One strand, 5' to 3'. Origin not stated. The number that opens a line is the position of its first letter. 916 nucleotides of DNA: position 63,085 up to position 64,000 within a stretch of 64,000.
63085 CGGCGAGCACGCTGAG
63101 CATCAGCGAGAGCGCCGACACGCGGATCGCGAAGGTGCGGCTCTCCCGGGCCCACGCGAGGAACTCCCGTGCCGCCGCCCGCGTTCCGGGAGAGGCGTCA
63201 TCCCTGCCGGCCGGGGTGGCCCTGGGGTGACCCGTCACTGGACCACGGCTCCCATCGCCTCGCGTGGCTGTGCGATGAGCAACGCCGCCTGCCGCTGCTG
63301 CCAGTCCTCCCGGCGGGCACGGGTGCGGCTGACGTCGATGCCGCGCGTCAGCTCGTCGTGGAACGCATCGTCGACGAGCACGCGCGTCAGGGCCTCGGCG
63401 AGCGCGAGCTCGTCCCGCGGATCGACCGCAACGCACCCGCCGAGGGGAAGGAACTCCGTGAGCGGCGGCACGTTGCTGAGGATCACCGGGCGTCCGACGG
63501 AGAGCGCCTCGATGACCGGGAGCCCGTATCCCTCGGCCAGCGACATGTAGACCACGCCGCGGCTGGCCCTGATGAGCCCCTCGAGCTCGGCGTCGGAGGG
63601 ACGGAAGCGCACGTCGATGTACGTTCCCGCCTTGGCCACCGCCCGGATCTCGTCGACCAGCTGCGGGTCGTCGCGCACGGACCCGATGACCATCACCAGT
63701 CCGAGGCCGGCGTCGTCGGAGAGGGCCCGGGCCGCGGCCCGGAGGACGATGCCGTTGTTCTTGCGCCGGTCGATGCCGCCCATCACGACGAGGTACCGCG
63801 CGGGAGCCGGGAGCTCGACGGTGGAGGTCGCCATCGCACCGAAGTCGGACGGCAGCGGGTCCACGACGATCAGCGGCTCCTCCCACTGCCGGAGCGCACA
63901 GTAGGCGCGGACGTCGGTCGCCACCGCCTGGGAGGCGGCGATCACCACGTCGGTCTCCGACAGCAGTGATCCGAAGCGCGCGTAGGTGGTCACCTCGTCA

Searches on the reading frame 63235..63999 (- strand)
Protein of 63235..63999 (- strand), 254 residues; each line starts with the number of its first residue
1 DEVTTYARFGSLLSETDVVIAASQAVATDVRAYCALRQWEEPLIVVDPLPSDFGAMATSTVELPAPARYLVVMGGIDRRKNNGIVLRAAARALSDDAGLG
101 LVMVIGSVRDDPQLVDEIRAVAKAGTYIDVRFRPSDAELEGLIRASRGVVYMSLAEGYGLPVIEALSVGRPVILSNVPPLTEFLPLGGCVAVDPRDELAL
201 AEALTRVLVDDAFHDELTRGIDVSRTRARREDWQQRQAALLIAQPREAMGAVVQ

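Call 62: search_protein_families(library=pfam, proteins=[window:63235-63999:-], max_evalue=0.1)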
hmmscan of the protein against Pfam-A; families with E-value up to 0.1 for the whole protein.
window:63235-63999:- (254 aa): 3 families
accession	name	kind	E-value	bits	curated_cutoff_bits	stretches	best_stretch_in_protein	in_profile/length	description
PF13692.12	Glyco_trans_1_4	-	9.7e-13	49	27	1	68-209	2-141/142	Glycosyl transferases group 1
PF00534.26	Glycos_transf_1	-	2.7e-12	47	26.4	1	67-215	15-163/172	Glycosyl transferases group 1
PF20706.3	GT4-conflict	-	2.3e-09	37.2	26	1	12-184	143-320/385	Family 4 Glycosyltransferase in conflict systems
